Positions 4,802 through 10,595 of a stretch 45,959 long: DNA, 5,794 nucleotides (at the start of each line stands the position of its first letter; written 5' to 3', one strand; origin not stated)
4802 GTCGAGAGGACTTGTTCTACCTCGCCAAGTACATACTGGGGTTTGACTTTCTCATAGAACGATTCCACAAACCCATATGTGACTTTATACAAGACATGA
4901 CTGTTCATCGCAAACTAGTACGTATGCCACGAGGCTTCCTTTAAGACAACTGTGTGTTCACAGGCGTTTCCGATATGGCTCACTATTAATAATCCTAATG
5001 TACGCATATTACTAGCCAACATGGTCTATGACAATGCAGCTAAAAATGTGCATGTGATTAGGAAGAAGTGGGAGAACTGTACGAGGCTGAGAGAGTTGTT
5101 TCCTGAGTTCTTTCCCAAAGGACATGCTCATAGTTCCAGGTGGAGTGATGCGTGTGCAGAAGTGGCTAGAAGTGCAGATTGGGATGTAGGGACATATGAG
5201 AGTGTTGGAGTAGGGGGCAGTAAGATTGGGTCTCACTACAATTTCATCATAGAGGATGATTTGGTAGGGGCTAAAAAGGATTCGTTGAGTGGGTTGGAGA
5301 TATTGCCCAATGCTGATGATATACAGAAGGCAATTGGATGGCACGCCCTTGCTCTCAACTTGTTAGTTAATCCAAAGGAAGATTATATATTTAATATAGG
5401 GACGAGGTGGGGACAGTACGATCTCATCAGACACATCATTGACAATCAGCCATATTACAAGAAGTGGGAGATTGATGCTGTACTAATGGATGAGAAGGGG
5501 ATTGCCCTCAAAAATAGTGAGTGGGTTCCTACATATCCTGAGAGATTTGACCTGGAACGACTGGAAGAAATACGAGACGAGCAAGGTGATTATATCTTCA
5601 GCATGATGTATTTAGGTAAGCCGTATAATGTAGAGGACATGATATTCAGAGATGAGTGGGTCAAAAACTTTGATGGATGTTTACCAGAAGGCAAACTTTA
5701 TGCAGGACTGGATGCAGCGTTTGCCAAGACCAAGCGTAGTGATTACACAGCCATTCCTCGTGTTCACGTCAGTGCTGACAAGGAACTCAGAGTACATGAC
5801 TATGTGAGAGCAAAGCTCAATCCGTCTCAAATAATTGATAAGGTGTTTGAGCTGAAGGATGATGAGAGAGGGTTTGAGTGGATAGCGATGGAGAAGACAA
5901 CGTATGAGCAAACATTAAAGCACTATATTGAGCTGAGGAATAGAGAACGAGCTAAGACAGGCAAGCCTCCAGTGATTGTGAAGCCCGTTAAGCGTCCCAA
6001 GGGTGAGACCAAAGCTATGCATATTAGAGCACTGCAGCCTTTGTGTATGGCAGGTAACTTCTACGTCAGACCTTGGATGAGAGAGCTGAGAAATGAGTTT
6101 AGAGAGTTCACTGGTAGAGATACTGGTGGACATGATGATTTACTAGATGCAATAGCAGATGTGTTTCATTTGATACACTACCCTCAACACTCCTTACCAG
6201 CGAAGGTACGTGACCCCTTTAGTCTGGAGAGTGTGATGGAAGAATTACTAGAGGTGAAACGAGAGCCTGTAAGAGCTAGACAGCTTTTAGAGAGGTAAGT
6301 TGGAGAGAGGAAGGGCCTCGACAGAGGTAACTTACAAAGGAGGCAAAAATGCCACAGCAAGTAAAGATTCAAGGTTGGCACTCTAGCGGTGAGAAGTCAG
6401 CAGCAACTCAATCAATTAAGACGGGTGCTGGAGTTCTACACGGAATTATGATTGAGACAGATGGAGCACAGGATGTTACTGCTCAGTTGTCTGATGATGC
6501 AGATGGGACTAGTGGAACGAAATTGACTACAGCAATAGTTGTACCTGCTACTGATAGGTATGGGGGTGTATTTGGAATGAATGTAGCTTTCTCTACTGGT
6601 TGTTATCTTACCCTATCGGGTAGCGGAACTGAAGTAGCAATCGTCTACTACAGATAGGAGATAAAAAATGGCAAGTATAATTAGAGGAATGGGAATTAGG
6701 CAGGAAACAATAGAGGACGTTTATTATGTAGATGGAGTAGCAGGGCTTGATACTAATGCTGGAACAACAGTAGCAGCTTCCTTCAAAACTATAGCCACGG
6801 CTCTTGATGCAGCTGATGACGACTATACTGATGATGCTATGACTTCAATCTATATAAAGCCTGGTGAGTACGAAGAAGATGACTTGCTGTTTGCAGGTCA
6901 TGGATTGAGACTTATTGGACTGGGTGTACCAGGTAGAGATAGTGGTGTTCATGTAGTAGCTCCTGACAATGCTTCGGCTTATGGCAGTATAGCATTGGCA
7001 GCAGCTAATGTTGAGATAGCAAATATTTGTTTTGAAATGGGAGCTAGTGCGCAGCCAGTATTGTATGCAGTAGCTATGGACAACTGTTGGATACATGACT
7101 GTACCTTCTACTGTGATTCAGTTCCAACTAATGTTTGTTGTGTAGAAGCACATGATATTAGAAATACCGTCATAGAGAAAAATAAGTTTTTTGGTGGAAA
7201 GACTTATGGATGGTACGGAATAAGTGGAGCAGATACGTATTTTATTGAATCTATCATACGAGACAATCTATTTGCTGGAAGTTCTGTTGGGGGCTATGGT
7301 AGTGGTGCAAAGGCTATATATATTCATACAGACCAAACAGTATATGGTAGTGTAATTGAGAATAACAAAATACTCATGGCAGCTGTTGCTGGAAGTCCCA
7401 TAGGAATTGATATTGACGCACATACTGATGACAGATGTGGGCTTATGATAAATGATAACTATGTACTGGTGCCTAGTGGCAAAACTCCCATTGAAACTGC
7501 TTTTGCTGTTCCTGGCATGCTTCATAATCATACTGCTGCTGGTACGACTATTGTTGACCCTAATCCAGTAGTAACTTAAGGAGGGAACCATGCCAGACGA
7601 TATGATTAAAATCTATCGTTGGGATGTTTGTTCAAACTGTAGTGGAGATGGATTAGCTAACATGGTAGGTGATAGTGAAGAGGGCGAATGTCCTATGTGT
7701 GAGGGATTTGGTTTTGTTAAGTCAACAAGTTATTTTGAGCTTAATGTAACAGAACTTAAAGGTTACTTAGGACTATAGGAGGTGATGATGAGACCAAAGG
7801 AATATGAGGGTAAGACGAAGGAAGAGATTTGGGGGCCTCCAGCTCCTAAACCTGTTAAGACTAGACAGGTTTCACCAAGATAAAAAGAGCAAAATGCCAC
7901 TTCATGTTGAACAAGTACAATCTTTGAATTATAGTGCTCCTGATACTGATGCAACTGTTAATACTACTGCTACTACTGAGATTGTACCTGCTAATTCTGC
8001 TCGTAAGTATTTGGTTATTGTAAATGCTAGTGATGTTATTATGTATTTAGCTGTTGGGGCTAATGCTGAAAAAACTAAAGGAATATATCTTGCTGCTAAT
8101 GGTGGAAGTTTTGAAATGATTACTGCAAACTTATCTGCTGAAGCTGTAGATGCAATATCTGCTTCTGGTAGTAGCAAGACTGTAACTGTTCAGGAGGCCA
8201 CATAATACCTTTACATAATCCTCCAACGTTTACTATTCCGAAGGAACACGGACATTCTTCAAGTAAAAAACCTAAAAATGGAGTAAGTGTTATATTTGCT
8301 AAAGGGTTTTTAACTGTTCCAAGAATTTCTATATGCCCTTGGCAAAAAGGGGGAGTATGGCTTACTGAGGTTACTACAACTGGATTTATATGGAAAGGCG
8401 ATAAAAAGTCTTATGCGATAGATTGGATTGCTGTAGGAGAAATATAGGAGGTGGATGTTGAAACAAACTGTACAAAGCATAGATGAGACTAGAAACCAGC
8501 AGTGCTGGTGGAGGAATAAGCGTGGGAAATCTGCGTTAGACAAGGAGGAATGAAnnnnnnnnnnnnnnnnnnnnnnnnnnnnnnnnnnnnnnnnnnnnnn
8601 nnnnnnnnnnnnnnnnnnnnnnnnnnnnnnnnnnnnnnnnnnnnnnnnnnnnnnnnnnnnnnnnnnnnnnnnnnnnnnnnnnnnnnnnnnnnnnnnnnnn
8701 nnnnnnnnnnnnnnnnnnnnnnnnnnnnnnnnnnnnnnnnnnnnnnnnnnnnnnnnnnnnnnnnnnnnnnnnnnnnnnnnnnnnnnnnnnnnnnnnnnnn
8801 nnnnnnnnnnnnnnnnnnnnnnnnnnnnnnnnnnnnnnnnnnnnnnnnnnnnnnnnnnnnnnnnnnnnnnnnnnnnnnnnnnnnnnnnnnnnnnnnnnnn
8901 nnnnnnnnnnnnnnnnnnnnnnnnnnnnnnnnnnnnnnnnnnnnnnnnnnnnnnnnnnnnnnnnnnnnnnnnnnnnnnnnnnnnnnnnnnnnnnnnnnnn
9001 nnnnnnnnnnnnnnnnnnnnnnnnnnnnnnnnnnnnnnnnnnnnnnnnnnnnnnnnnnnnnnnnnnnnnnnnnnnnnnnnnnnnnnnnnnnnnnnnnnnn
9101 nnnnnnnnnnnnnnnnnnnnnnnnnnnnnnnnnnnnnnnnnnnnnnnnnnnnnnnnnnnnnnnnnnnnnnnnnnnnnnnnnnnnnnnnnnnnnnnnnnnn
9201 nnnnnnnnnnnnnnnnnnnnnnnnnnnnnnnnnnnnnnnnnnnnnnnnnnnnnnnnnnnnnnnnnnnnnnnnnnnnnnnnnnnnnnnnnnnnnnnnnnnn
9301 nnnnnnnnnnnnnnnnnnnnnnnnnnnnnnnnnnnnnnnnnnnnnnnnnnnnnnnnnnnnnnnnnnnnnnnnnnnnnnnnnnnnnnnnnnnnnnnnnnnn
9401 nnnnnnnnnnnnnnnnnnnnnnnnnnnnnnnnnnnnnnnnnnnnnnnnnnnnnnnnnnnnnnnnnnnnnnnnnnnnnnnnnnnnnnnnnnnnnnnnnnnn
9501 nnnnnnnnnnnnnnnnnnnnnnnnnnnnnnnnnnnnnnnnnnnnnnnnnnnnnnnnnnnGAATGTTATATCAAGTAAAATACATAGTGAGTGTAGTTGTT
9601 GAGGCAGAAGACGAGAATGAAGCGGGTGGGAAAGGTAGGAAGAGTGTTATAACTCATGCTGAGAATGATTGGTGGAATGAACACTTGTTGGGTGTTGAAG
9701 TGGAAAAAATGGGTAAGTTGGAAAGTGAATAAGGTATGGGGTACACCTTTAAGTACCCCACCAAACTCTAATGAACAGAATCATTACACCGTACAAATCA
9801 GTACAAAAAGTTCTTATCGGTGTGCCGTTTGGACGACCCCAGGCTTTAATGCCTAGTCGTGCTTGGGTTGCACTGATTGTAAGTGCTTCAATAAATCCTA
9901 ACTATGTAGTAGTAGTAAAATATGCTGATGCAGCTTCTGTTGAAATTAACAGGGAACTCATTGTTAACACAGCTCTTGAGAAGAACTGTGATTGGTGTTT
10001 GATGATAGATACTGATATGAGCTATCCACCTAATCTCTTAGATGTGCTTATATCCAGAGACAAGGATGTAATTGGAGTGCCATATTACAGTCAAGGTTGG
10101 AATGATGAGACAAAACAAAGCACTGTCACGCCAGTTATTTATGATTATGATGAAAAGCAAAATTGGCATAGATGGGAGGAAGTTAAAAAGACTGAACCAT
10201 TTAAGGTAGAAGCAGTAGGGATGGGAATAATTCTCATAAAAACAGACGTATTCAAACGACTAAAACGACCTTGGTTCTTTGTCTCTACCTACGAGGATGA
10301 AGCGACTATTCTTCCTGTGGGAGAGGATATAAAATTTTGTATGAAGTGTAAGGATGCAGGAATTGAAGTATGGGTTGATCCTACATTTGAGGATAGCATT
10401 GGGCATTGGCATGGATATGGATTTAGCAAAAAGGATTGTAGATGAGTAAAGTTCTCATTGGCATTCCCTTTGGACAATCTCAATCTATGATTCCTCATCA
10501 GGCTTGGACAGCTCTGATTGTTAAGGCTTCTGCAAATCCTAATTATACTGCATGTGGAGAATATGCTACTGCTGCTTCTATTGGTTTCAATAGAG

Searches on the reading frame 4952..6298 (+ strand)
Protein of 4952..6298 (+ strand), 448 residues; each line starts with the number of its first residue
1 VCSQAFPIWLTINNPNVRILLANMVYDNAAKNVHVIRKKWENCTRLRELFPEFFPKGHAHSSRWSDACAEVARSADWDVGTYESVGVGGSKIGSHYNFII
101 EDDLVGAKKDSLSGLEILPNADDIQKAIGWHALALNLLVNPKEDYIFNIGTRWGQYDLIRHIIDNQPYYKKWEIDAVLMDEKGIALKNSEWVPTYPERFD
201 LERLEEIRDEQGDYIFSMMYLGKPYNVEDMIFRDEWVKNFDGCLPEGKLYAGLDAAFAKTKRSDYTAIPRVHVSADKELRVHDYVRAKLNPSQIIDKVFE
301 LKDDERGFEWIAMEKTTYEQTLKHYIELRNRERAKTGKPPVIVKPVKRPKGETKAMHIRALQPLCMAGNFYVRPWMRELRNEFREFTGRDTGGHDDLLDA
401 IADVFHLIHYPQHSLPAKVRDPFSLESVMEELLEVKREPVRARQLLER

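Call 32: search_protein_families(library=phrogs, proteins=[window:4952-6298:+], max_evalue=0.001)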
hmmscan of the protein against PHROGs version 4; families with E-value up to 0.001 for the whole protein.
window:4952-6298:+ (448 aa): 4 families
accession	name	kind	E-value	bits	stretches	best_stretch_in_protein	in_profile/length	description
phrog_38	-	head and packaging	2.8e-52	179.4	1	1-410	321-705/760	terminase large subunit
phrog_5573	-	head and packaging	9.5e-11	42.6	1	195-407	28-233/250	terminase large subunit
phrog_4758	-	head and packaging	5.5e-07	30.2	1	2-174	74-231/243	terminase large subunit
phrog_979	-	head and packaging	7.2e-05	22.6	1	231-408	415-599/642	terminase large subunit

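Call 106: find_encoding_contigs(protein=window:4952-6298:+, flank=6000, max_places=1)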
Protein window:4952-6298:+ (448 aa): 1 contig read that carries it; 1 place shown.
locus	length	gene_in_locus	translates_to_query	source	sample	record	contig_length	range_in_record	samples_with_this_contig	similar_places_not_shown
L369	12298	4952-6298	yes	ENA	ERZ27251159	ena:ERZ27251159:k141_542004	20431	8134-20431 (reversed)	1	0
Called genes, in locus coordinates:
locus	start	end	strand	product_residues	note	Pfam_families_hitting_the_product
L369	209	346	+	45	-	-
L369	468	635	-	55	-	-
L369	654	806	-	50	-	-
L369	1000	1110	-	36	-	-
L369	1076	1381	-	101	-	-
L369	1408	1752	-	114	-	PF00684:DnaJ_CXXCXGXG (weak), PF27659:CHP02642 (faint)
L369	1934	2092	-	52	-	-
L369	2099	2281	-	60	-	-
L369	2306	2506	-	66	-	-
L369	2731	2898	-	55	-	-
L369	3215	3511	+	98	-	-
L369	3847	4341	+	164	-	-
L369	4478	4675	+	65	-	-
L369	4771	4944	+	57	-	-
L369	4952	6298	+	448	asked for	-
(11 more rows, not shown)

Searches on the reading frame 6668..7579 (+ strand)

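Call 32: search_protein_families(library=phrogs, proteins=[window:6668-7579:+], max_evalue=0.001)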
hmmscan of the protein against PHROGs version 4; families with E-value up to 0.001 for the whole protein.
window:6668-7579:+ (303 aa): 1 family
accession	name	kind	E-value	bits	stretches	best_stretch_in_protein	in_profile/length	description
phrog_16653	-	other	1.8e-05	24.5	1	19-71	78-129/482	hydrolase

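Call 78: search_protein_families(library=pfam, proteins=[window:6668-7579:+], max_evalue=0.001)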
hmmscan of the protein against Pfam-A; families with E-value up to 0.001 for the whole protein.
window:6668-7579:+ (303 aa): 0 families

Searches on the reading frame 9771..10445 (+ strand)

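Call 78: search_protein_families(library=pfam, proteins=[window:9771-10445:+], max_evalue=0.001)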
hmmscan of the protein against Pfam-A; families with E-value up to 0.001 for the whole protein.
window:9771-10445:+ (224 aa): 1 family
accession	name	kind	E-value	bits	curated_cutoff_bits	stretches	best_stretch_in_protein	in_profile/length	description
PF03452.20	Anp1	-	9.7e-08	32.2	28.8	1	61-138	125-195/263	Anp1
